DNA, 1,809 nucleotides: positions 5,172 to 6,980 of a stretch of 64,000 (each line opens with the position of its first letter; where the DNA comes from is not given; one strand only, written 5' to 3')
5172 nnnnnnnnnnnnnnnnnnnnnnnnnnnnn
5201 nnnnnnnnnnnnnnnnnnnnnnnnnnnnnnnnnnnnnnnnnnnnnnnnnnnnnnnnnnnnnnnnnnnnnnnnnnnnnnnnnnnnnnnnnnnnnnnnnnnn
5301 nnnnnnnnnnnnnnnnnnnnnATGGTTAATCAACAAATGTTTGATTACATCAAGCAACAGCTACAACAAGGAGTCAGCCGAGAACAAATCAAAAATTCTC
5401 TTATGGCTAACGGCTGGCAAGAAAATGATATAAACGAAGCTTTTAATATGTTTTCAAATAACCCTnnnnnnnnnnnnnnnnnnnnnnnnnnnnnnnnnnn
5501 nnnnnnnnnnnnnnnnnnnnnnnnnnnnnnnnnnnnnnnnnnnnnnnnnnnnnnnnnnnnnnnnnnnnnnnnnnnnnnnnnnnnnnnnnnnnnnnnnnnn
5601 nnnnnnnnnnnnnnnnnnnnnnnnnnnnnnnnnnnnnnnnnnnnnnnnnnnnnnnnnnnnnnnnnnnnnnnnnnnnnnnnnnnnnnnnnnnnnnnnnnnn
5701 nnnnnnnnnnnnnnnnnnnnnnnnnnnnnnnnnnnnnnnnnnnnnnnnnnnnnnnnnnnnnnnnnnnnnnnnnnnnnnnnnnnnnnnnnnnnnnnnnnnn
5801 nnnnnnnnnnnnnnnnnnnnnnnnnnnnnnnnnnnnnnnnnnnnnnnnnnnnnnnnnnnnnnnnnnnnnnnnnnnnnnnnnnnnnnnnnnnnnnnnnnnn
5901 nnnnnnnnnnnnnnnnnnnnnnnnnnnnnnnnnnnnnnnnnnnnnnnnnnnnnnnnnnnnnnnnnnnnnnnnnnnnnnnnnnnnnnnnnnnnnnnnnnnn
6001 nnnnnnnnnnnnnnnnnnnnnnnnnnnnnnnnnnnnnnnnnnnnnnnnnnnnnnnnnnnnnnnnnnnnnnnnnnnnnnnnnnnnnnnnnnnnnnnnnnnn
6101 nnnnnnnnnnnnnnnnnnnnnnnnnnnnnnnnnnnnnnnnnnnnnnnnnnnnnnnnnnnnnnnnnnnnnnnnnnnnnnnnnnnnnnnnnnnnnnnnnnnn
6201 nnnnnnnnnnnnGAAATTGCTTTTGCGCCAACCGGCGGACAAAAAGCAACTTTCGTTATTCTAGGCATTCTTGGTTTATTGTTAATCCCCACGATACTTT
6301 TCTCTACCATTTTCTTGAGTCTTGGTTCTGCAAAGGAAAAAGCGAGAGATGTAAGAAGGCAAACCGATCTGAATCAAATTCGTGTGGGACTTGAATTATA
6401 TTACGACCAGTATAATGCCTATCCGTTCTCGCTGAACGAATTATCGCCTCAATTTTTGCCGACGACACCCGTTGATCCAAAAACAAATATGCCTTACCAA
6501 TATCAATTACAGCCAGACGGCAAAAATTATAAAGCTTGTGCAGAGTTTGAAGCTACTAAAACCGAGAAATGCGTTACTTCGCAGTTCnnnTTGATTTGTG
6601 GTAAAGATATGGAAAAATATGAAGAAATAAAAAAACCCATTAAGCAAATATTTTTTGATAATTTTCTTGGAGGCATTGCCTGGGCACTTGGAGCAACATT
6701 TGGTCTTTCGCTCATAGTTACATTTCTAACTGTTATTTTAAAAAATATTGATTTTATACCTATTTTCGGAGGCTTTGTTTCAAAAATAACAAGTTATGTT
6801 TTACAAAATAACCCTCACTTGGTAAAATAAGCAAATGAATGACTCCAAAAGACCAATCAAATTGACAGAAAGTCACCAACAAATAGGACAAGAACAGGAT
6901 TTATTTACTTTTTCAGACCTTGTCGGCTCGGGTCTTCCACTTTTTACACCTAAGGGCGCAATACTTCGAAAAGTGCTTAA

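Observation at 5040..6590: XRE regulator adjacent to a polytopic membrane protein that ends in a pseudopilin-like domain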

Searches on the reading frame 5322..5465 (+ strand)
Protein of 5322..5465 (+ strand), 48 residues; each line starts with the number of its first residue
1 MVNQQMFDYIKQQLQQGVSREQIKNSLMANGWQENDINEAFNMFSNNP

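Call 68: search_solved_structures(query=A3, max_evalue=10, show_alignments=2)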
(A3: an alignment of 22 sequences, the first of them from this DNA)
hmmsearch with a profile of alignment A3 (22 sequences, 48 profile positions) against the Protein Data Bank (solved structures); distinct sequences matched with E-value up to 10: 18.
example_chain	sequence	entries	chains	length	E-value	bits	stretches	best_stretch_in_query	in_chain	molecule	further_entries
8vl3_A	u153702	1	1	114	0.1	15.5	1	16-46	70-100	De novo designed protein F3 parent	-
8v2d_J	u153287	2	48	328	0.15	14.9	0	15-29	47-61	O43_129 component A | O43_129_+4 component A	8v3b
2pwq_A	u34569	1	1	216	0.2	14.5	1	10-34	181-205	Ubiquitin conjugating enzyme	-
2z7j_A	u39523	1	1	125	0.34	13.8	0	3-23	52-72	Capsid assembly protein VP3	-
9eqp_A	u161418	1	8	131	0.38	13.6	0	3-23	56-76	Capsid protein VP3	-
7dl3_A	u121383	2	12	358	0.39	13.6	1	5-42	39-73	3,5-diaminohexanoate dehydrogenase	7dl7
7dl0_A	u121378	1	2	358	0.39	13.6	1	5-42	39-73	3,5-diaminohexanoate dehydrogenase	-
7dl1_A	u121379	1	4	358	0.39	13.6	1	5-42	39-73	3,5-diaminohexanoate dehydrogenase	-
2r18_A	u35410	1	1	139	0.46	13.4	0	3-23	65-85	Capsid assembly protein VP3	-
9ua8_A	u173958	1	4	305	0.67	12.9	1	1-21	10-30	Tyrosine-protein phosphatase non-receptor type 9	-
6kzq_A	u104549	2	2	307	0.68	12.8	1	1-21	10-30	Tyrosine-protein phosphatase non-receptor type 9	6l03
2pa5_A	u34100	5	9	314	0.71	12.8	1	1-21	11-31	Tyrosine-protein phosphatase non-receptor type 9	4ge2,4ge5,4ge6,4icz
1wl4_A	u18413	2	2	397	0.9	12.5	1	23-45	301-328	acetyl-Coenzyme A acetyltransferase 2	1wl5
9v13_A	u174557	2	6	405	0.91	12.4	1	23-45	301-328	Acetyl-CoA acetyltransferase, cytosolic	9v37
5h1s_J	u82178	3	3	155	1.3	12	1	2-20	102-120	50S ribosomal protein L9 | protein L9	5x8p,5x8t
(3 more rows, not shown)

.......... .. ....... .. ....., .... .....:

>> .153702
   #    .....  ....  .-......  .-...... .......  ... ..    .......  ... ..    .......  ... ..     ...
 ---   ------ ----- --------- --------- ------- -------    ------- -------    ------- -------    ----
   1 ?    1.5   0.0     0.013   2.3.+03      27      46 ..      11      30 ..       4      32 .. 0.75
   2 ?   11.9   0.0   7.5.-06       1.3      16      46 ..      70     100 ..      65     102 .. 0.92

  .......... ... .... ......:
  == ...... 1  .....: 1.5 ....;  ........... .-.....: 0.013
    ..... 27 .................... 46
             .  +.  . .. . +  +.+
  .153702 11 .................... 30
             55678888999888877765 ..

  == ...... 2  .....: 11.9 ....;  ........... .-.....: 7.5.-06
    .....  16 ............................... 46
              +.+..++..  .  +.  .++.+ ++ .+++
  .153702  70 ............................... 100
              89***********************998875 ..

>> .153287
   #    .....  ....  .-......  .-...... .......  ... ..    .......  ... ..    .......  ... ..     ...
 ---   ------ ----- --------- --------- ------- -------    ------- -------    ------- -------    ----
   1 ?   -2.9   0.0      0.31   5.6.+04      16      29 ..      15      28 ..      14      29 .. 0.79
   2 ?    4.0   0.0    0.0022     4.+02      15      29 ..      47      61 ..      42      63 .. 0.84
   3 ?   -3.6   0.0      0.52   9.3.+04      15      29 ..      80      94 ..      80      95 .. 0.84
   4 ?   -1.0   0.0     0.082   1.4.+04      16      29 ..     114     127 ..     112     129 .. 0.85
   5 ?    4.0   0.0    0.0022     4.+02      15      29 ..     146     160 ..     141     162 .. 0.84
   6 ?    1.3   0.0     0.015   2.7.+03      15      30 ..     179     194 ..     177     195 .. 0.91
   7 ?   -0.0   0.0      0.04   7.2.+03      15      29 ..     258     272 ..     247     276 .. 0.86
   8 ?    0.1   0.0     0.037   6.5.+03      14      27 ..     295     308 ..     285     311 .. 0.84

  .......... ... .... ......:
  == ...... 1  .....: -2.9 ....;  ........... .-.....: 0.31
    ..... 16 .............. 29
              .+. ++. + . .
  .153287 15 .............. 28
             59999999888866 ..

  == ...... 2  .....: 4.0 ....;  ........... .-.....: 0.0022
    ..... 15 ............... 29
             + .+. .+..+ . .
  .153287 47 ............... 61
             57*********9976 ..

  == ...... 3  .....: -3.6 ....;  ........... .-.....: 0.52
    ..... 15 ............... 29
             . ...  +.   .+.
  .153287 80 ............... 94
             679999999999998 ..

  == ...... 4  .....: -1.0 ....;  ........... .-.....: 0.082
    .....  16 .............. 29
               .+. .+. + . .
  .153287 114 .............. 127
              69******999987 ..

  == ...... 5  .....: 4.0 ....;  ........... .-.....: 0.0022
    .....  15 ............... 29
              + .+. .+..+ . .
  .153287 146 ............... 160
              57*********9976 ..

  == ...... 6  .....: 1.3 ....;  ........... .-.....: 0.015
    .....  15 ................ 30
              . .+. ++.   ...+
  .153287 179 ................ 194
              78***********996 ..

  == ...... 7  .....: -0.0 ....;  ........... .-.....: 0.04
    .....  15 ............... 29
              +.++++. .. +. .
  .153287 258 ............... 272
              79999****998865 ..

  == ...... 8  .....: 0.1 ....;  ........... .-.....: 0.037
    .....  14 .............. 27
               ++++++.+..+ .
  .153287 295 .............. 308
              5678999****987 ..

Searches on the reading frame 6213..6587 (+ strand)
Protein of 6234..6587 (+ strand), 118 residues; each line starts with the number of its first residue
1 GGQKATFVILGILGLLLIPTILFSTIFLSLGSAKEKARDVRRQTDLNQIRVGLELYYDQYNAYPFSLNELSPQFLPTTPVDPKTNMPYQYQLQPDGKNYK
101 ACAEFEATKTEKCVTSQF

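Call 8: search_solved_structures(query=window:6234-6587:+, max_evalue=10, show_alignments=3)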
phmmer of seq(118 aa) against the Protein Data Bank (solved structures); distinct sequences matched with E-value up to 10: 6.
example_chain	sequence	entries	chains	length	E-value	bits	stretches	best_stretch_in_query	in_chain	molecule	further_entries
9egp_A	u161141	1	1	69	0.048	17.1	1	4-64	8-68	Geopilin domain 1 protein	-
7ram_B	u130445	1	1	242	1.1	12.8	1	11-73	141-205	Envelope glycoprotein L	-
7m30_B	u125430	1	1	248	1.1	12.7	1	11-73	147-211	Envelope glycoprotein L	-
8tco_B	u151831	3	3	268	1.1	12.7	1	11-73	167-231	Envelope glycoprotein L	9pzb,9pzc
44ab_B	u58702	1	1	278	1.3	12.5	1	11-73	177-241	gL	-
5vob_B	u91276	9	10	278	1.3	12.5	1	11-73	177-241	Envelope glycoprotein L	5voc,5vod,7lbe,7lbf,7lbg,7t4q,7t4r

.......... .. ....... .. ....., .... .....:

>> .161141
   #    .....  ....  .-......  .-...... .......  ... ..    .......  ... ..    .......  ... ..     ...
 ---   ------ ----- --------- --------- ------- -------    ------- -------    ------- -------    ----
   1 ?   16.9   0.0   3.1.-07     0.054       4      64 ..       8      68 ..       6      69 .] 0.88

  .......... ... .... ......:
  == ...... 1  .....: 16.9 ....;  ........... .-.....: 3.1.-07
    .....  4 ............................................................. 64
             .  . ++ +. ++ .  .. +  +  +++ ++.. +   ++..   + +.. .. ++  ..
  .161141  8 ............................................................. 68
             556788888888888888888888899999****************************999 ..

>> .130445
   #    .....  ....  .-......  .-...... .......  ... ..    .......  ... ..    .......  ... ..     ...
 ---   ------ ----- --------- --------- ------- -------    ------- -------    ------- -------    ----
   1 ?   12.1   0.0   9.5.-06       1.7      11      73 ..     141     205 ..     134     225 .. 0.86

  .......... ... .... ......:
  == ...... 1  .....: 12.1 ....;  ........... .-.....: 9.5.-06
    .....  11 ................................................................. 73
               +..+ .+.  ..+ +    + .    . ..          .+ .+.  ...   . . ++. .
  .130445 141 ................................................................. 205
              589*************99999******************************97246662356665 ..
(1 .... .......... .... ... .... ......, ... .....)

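Call 30: search_solved_structures(query=A2, max_evalue=10, show_alignments=3)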
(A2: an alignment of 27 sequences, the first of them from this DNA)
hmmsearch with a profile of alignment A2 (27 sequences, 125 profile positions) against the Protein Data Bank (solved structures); distinct sequences matched with E-value up to 10: 22.
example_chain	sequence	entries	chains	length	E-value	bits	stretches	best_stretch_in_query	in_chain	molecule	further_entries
9egp_A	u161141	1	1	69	2.6e-07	34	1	9-71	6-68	Geopilin domain 1 protein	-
5wda_A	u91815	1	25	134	5.5e-05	26.5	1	14-78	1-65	General secretion pathway protein G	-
7tgg_A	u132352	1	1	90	0.00077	22.8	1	9-72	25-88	Geopilin domain 1 protein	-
2kep_A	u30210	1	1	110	0.0017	21.7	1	48-97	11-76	General secretion pathway protein G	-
2m7g_A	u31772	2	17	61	0.0022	21.3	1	14-72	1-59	Geopilin domain 1 protein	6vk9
3g20_A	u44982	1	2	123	0.0064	19.8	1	29-87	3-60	Type II secretion protein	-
6xxd_A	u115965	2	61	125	0.012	18.9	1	14-79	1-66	PilA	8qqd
3gn9_A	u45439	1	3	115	0.033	17.5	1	40-78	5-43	Type II secretory pathway, pseudopilin EpsG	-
3fu1_A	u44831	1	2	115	0.041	17.2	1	40-78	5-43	General secretion pathway protein G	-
4lw9_A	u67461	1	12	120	0.069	16.5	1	41-78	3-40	Type II secretion system protein G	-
3fwb_C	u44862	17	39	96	0.072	16.4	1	51-93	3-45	Protein SUS1 | Transcription and mRNA export factor SUS1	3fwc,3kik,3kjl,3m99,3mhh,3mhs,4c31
29jd_A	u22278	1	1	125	0.17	15.3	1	41-77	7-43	Type II secretion system core protein G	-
3wxp_A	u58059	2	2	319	0.31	14.4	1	10-71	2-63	Endoglucanase A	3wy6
3vgi_A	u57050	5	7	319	0.31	14.4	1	10-71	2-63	Endoglucanase A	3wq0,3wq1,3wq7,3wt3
3wr0_A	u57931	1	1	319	0.31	14.4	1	10-71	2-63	Endoglucanase A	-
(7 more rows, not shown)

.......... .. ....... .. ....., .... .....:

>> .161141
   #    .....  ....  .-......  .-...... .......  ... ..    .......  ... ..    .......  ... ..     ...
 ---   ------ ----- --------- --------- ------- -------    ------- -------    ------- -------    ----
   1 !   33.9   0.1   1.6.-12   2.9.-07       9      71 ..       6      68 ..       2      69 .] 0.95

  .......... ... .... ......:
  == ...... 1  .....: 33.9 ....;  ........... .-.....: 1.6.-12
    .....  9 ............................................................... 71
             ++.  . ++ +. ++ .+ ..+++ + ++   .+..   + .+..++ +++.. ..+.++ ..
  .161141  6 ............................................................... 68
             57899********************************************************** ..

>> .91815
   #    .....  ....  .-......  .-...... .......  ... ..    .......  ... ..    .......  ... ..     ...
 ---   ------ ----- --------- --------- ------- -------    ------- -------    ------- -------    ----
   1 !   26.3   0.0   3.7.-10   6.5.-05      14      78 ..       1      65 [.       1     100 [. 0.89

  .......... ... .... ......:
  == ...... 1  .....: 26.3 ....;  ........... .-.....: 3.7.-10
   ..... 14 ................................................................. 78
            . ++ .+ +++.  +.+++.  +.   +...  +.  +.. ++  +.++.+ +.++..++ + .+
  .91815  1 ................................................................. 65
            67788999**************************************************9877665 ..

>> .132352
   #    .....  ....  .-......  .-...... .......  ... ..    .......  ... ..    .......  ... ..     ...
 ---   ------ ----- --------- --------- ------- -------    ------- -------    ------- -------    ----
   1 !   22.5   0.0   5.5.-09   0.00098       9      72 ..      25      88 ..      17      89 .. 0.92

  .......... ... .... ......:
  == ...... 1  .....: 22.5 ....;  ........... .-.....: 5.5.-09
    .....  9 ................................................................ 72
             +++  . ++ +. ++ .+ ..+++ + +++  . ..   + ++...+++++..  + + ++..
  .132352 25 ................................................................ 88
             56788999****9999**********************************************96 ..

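Call 31: search_protein_families(library=pfam, alignment_id=A2, max_evalue=1)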
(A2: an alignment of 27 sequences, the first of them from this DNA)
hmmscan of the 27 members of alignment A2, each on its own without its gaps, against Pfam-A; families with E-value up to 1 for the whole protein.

A. member 1, seq(125 aa): 0 families

B. families by the number of members that match (of 27 scanned): 21 families
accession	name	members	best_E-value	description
PF08334.16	T2SSG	24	7.6e-05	Type II secretion system (T2SS), protein G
PF16732.10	ComP_DUS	8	0.0016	Type IV minor pilin ComP, DNA uptake sequence receptor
PF13179.11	DUF4006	3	0.017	Family of unknown function (DUF4006)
PF08265.16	YL1_C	3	0.032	YL1 nuclear protein C-terminal domain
PF14584.11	DUF4446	3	0.057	Protein of unknown function (DUF4446)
PF20477.3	DUF6719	2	0.057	Family of unknown function (DUF6719)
PF07596.16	SBP_bac_10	2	0.11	Protein of unknown function (DUF1559)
PF02028.23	BCCT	1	0.015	BCCT, betaine/carnitine/choline family transporter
PF10365.15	DUF2436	1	0.015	Domain of unknown function (DUF2436)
PF16734.10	Pilin_GH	1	0.02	Type IV pilin-like G and H, putative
PF04138.20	GtrA_DPMS_TM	1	0.029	GtrA/DPMS, transmembrane domain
PF10602.15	RPN7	1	0.075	26S proteasome subunit RPN7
PF08672.17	ANAPC2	1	0.087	Anaphase promoting complex (APC) subunit 2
PF05197.18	TRIC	1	0.12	TRIC channel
PF21216.2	PepQ_N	1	0.13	Xaa-Pro dipeptidase, N-terminal domain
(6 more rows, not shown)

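Call 39: predict_structure(alignment_id=A2)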
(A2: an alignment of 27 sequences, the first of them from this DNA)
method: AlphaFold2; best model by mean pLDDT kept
length: 125 residues; sequences in the alignment: 27
mean_pLDDT: 87.6   pTM: 0.68
mean pLDDT of the five models: 87.6, 87.5, 86.9, 85.9, 84.8
residues with pLDDT >= 90: 79; 70-90: 34; 50-70: 10; < 50: 2
segments of 3 or more residues with pLDDT < 50: none
pLDDT, mean of each block of 10 residues (from residue 1): 54 78 84 79 95 96 95 95 95 95 92 94 85
secondary structure, 60 per line:
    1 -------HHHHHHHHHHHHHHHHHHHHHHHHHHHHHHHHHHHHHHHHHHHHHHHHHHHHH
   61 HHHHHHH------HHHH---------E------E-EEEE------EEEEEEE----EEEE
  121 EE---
elements in order: H8-67 H74-77 E96-99 E106-112 E117-122

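Call 43: fold_search(model_id=the predicted structure, library=pdb)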
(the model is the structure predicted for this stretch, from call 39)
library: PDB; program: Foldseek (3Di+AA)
matches with E <= 10: 574; with E <= 0.001: 0
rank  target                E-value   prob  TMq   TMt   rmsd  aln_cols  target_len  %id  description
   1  4d40_A                6.1e-02  0.91  0.35  0.47   5.8        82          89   21  High-Resolution Structure of a Type IV Pilin from Shewanella oneidensis (released 2015-04-29)
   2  4bhr_A                1.7e-01  0.75  0.35  0.49   6.3        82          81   16  Structure of the TTHA1221 type IV pilin protein from Thermus thermophilus (released 2013-11-20)
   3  4bhr_B                4.6e-01  0.51  0.35  0.48   6.5        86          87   15  Structure of the TTHA1221 type IV pilin protein from Thermus thermophilus (released 2013-11-20)
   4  8pfb_D                4.9e-01  0.44  0.40  0.40   5.2       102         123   11  Structure of a heteropolymeric type 4 pilus from a monoderm bacterium (released 2023-11-22)
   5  6t8s_CCC              5.6e-01  0.84  0.46  0.44   3.0        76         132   14  Structure of the major Type IV pilin PilA1 from Clostridium difficile (released 2020-03-25)
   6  7p37_A                5.6e-01  0.33  0.20  0.18   5.5        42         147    7  Streptomyces coelicolor ATP-loaded NrdR (released 2022-05-11)
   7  2xlu_A                6.0e-01  0.51  0.21  0.06   2.5        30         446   10  Joint-functions of protein residues and NADP(H) in oxygen-activation by flavin-containing monooxygenase: complex with  (released 2010-09-15)
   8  2xlr_D                6.4e-01  0.44  0.21  0.06   2.6        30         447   10  Joint-functions of protein residues and NADP(H) in oxygen-activation by flavin-containing monooxygenase: Asn78Asp muta (released 2010-09-15)
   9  9gex_A                6.4e-01  0.23  0.19  0.16   6.0        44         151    7  Escherichia coli NrdR with unocuppied outer nucleotide-binding site (released 2026-02-18)
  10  6t8s_BBB              6.8e-01  0.80  0.46  0.43   2.9        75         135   13  Structure of the major Type IV pilin PilA1 from Clostridium difficile (released 2020-03-25)
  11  8pfb_G                6.8e-01  0.41  0.43  0.44   4.3        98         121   13  Structure of a heteropolymeric type 4 pilus from a monoderm bacterium (released 2023-11-22)
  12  2xlr_A                7.3e-01  0.44  0.21  0.06   2.6        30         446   10  Joint-functions of protein residues and NADP(H) in oxygen-activation by flavin-containing monooxygenase: Asn78Asp muta (released 2010-09-15)
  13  9fxk_G                7.3e-01  0.35  0.20  0.17   2.0        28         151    7  Transcription repressor NrdR from E. coli, AMPPNP/ATP-bound state (released 2025-03-19)
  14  5vxx_A                8.3e-01  0.21  0.40  0.34   8.3       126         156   10  Cryo-EM reconstruction of Neisseria gonorrhoeae Type IV pilus (released 2017-07-12)
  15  2xlp_A                8.8e-01  0.38  0.21  0.06   2.6        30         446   10  Joint-functions of protein residues and NADP(H) in oxygen-activation by flavin-containing monooxygenase: Asn78Ser muta (released 2010-09-15)
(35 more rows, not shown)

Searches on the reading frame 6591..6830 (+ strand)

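Call 4: search_protein_families(library=pfam, proteins=[window:6591-6830:+], max_evalue=1)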
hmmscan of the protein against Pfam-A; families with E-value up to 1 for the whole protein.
window:6591-6830:+ (79 aa): 1 family
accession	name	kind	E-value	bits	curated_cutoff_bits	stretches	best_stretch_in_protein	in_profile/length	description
PF18910.5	DUF5665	-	9.4e-10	38.9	27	1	18-70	3-55/56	Domain of unknown function (DUF5665)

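Call 5: search_protein_families(library=ncbifam, proteins=[window:6591-6830:+], max_evalue=1)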
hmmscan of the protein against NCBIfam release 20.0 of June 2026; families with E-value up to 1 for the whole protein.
window:6591-6830:+ (79 aa): 0 families

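Call 106: search_protein_families(library=padloc, proteins=[window:6591-6830:+], max_evalue=0.01)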
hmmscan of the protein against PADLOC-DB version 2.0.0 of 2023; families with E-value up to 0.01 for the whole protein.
window:6591-6830:+ (79 aa): 0 families
